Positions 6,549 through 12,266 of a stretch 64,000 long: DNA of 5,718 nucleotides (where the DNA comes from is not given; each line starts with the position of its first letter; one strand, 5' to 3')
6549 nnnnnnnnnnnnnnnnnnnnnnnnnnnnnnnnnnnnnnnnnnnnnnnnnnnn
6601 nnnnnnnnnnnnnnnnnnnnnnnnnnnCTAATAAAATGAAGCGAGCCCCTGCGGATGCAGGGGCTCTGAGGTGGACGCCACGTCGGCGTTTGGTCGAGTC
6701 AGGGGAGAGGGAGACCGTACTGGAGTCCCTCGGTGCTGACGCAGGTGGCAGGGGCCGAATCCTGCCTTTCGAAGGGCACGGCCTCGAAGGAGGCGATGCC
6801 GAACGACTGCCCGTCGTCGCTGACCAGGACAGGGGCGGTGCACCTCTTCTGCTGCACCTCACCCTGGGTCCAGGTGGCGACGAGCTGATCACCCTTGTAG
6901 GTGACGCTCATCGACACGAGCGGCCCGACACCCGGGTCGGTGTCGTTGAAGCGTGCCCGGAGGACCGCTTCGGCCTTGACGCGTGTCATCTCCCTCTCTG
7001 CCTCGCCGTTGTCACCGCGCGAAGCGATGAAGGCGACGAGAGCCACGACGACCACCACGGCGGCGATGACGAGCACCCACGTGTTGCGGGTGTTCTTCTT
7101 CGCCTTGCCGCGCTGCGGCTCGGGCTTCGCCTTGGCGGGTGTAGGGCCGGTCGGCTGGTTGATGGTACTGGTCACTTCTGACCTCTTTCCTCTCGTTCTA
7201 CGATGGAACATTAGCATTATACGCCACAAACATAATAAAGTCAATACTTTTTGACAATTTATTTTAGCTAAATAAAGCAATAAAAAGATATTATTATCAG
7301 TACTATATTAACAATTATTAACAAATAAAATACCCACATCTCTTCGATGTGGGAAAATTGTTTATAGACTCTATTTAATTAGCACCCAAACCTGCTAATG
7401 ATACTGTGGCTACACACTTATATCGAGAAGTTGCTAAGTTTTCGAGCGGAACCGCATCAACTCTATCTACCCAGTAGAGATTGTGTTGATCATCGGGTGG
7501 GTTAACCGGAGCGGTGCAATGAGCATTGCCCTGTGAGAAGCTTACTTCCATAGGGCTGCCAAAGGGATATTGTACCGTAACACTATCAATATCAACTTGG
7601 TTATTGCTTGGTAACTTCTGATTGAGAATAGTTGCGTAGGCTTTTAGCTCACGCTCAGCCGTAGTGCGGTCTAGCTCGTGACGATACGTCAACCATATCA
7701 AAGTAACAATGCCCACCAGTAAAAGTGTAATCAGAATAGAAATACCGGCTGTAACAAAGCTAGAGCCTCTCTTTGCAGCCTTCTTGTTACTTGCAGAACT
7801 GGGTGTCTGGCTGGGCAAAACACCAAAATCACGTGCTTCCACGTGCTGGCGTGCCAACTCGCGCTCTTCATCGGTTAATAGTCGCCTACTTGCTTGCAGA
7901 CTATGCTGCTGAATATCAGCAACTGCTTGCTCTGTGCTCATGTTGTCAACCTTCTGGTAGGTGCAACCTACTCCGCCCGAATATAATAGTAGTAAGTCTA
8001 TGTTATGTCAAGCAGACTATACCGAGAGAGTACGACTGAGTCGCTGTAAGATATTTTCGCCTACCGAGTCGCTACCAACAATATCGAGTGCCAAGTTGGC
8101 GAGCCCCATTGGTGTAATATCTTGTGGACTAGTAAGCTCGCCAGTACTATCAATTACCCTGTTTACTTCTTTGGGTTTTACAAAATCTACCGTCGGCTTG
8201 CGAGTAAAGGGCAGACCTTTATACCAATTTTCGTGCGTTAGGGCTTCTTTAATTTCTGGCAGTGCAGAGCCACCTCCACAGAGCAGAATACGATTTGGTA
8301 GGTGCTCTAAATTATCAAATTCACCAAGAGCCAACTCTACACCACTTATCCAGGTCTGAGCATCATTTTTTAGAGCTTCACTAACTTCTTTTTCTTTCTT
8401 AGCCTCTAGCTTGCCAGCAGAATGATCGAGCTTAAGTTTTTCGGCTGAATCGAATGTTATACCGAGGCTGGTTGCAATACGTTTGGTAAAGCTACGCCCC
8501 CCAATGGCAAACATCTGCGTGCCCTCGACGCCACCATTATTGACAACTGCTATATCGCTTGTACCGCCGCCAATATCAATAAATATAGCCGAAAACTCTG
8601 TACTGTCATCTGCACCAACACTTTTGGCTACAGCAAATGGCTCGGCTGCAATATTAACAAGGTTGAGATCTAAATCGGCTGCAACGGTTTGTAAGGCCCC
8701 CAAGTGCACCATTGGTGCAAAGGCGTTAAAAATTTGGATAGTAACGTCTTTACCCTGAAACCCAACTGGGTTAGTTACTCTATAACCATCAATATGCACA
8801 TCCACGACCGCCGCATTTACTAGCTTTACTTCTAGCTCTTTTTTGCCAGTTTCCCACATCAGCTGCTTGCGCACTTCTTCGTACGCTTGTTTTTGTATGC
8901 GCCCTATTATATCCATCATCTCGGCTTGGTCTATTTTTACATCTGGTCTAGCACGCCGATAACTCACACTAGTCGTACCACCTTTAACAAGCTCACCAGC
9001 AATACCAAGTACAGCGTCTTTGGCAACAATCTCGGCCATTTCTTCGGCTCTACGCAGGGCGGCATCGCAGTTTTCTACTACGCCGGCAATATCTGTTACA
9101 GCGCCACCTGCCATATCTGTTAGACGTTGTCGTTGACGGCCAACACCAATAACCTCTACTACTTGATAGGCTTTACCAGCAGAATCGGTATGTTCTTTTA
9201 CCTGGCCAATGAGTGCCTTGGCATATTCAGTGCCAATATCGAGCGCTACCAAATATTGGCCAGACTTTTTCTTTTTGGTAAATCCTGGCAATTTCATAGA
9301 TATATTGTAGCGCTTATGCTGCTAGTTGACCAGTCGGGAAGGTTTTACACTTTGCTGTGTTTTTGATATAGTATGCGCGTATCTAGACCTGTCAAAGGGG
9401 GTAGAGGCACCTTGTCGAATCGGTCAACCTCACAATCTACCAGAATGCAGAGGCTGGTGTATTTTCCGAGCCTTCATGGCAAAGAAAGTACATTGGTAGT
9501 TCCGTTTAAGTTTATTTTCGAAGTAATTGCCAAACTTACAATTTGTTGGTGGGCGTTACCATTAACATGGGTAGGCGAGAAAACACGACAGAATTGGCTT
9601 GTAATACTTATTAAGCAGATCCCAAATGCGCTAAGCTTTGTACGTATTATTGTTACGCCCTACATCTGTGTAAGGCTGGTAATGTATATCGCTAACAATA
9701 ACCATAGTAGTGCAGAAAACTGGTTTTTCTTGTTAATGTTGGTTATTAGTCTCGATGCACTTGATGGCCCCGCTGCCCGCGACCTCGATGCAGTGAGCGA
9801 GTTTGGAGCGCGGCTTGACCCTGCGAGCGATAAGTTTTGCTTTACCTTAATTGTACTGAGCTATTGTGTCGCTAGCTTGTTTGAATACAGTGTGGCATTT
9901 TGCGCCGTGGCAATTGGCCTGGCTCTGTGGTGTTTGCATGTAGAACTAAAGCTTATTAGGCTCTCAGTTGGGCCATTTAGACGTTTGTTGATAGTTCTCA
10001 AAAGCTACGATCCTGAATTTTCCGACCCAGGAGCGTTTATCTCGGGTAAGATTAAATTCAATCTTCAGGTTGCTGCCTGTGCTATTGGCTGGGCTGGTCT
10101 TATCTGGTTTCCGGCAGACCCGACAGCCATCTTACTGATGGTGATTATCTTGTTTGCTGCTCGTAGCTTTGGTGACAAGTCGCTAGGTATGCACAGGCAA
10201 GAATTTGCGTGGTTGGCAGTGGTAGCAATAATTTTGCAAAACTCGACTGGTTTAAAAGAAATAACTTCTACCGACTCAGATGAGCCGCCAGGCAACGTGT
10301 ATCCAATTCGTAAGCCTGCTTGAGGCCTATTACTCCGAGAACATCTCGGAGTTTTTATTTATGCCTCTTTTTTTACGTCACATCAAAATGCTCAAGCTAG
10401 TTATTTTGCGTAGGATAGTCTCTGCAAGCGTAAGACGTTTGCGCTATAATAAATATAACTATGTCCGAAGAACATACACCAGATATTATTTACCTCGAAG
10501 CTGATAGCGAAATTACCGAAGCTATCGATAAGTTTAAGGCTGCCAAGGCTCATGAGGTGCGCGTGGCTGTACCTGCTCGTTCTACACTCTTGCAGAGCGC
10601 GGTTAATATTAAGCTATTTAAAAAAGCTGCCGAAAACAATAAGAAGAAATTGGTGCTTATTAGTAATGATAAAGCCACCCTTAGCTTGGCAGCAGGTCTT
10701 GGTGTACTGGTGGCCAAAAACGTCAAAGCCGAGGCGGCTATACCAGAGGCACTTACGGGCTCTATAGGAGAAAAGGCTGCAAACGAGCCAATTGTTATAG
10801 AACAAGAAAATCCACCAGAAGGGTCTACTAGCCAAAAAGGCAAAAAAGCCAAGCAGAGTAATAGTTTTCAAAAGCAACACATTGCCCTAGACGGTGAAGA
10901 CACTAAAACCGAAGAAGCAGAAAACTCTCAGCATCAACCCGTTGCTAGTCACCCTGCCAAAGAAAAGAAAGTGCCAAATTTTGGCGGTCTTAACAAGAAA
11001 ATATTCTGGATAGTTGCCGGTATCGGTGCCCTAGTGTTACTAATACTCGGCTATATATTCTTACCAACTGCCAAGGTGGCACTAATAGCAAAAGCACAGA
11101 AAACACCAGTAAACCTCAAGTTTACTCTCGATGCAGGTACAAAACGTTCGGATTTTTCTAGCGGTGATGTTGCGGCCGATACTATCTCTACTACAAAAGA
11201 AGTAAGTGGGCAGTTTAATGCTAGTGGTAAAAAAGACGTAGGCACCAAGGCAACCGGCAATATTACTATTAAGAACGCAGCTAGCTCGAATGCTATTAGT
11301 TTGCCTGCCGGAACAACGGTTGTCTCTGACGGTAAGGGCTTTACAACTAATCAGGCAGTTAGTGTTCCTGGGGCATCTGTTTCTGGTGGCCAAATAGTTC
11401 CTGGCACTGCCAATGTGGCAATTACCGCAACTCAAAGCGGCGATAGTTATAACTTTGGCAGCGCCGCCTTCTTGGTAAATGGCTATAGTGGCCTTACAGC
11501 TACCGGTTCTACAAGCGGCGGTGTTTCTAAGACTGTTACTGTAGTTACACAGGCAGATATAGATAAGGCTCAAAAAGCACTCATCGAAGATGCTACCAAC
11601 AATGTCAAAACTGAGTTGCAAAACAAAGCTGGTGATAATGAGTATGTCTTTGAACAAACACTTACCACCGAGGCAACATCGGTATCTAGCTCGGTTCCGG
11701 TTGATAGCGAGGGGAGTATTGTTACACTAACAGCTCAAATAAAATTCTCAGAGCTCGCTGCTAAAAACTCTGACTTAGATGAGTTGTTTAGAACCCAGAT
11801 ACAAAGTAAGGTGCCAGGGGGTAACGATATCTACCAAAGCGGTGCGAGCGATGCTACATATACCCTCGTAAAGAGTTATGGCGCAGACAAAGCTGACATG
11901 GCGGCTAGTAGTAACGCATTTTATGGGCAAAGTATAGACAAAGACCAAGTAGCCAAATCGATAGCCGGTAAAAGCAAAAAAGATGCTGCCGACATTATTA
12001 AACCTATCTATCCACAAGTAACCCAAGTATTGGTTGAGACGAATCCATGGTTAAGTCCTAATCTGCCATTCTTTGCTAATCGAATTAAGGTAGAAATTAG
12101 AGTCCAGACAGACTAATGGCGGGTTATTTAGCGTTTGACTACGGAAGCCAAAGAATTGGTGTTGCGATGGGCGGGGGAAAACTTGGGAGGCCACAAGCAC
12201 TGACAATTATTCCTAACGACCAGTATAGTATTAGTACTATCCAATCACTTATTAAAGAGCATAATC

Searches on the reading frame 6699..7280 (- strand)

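Call 4: search_protein_families(library=pfam, proteins=[window:6699-7280:-], max_evalue=1)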
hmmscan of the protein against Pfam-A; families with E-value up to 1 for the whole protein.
window:6699-7280:- (193 aa): 7 families
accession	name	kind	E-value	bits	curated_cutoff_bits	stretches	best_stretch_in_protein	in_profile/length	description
PF19592.4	DUF6097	-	0.0068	17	27.5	1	56-95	54-93/152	Family of unknown function (DUF6097)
PF06143.16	Baculo_11_kDa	-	0.038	14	28.4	1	67-85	35-53/84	Baculovirus 11 kDa family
PF01292.26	Ni_hydr_CYTB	-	0.04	14.1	30.1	1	13-89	51-124/179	Prokaryotic cytochrome b561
PF11837.13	INV_N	-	0.046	14.7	27.8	1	48-93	6-51/109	Beta-fructofuranosidase, N-terminal domain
PF20088.4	DUF6480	-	0.11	12.9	25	1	47-82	29-69/78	Family of unknown function (DUF6480)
PF20185.3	DUF6548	-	0.17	12.1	27.3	1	26-85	103-161/164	Family of unknown function (DUF6548)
PF09850.14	DotU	-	0.19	11.7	27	1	32-85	144-200/205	Type VI secretion system protein DotU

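Call 8: search_protein_families(library=ncbifam, proteins=[window:6699-7280:-], max_evalue=0.1)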
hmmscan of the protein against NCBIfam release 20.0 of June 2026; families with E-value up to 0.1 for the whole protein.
window:6699-7280:- (193 aa): 5 families
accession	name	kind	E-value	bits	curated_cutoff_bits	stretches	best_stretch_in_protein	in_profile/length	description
NF052375.1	antisigma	equivalog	0.00021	21.4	100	1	33-122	55-142/217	anti-sigma factor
NF033761.1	gliding_GltJ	equivalog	0.018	14.1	450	1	41-106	347-411/671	adventurous gliding motility protein GltJ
NF033483.0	PknB_PASTA_kin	equivalog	0.019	14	450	1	43-109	310-378/563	Stk1 family PASTA domain-containing Ser/Thr kinase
NF042931.1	SAG1386_EF1546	equivalog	0.033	14.3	80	1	56-96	20-63/158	SAG1386/EF1546 family surface-associated protein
NF007540.1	PRK10153.1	equivalog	0.089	11.6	400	0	38-86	139-186/516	lysine decarboxylation/transport transcriptional activator CadC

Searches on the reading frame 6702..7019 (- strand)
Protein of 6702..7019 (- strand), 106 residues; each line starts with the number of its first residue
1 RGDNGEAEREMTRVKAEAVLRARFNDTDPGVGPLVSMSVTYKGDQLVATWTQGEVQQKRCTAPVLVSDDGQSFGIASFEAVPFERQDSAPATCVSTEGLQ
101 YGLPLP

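Call 89: search_dna_similar(query=window:6702-7019:-, collection=plasmids, mode=protein, max_evalue=0.001, max_rows=10)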
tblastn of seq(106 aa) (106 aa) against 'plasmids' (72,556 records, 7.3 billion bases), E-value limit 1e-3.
No match.
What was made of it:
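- Tried and rejected: tblastn of the GC-rich m1 ectodomain against plasmids gave no match (call 89).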

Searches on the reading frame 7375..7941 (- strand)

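Call 4: search_protein_families(library=pfam, proteins=[window:7375-7941:-], max_evalue=1)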
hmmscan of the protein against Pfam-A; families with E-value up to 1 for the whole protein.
window:7375-7941:- (188 aa): 5 families
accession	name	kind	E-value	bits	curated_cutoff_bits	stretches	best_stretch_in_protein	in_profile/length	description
PF06716.16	MP_p6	-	0.0017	18.8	22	1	66-96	12-42/54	Movement protein p6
PF09307.15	MHC2-interact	-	0.013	15.8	26.9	1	52-97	23-66/109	CLIP, MHC2 interacting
PF13800.11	Sigma_reg_N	-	0.026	15.2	26.3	1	54-91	5-39/91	Sigma factor regulator N-terminal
PF13268.11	DUF4059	-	0.081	13.8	25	1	68-106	12-52/72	Protein of unknown function (DUF4059)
PF14316.11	DUF4381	-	0.1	13.4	27.2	1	64-107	18-60/145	Domain of unknown function (DUF4381)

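Call 8: search_protein_families(library=ncbifam, proteins=[window:7375-7941:-], max_evalue=0.1)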
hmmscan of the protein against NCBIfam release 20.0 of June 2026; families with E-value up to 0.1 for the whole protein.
window:7375-7941:- (188 aa): 1 family
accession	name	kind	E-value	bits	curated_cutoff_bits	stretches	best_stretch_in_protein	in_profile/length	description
TIGR02588.1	TIGR02588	hypoth_equivalog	0.045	13.8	95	1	62-90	5-33/122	TIGR02588 family protein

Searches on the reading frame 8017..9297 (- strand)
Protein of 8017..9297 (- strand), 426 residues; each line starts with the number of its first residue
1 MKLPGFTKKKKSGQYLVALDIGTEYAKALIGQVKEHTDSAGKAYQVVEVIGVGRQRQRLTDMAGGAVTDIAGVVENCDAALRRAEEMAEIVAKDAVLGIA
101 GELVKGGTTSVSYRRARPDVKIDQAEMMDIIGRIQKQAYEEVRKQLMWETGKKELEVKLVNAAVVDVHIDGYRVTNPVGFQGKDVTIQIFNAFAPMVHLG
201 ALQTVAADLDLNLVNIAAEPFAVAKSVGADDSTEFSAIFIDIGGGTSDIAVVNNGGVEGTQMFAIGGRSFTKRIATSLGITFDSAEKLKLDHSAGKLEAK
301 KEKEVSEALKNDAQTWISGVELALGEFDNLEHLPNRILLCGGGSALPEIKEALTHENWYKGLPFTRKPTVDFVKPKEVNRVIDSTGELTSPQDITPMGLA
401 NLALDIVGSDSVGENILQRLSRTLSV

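Call 41: search_protein_families(library=pfam, proteins=[window:8017-9297:-], max_evalue=0.001)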
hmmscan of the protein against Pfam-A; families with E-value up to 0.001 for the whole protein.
window:8017-9297:- (426 aa): 4 families
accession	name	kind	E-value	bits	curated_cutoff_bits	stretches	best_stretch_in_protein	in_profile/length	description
PF14450.12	FtsA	-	8.7e-17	62.1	31.8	1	239-364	2-103/127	Cell division protein FtsA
PF06723.19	MreB_Mbl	-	3.4e-09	36.4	27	1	200-276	110-186/327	MreB/Mbl protein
PF06277.17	EutA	-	2.2e-06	27.3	27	1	235-270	143-178/475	Ethanolamine utilisation protein EutA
PF11104.14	PilM_2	-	2.6e-06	27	27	1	230-356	175-297/340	Type IV pilus assembly protein PilM;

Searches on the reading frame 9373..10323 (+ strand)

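Call 41: search_protein_families(library=pfam, proteins=[window:9373-10323:+], max_evalue=0.001)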
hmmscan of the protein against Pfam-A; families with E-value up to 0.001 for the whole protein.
window:9373-10323:+ (316 aa): 1 family
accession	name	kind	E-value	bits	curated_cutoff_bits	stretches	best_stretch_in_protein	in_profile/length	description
PF01066.26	CDP-OH_P_transf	-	1.7e-13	51.6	22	1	82-250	2-138/152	CDP-alcohol phosphatidyltransferase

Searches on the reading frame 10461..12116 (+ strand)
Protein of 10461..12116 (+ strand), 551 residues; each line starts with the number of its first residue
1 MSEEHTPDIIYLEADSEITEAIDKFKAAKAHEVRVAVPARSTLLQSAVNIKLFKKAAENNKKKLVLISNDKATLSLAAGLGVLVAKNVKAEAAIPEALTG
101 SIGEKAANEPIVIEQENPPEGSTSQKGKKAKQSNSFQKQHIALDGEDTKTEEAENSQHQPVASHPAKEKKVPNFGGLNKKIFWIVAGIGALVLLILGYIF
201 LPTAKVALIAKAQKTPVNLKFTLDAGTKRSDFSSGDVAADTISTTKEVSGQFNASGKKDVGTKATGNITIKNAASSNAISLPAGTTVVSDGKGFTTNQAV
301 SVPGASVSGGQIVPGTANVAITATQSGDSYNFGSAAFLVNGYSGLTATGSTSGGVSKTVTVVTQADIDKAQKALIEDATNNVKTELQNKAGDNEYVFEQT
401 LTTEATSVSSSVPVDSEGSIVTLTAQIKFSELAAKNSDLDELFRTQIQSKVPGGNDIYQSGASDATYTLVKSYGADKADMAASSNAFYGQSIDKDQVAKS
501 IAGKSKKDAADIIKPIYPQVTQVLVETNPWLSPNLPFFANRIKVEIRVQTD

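Call 41: search_protein_families(library=pfam, proteins=[window:10461-12116:+], max_evalue=0.001)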
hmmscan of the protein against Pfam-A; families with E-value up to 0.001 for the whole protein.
window:10461-12116:+ (551 aa): 1 family
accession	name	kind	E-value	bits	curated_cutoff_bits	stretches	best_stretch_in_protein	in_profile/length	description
PF21110.3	GlxA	-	5.9e-05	24.1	27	1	263-345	1-93/105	GlxA beta barrel domain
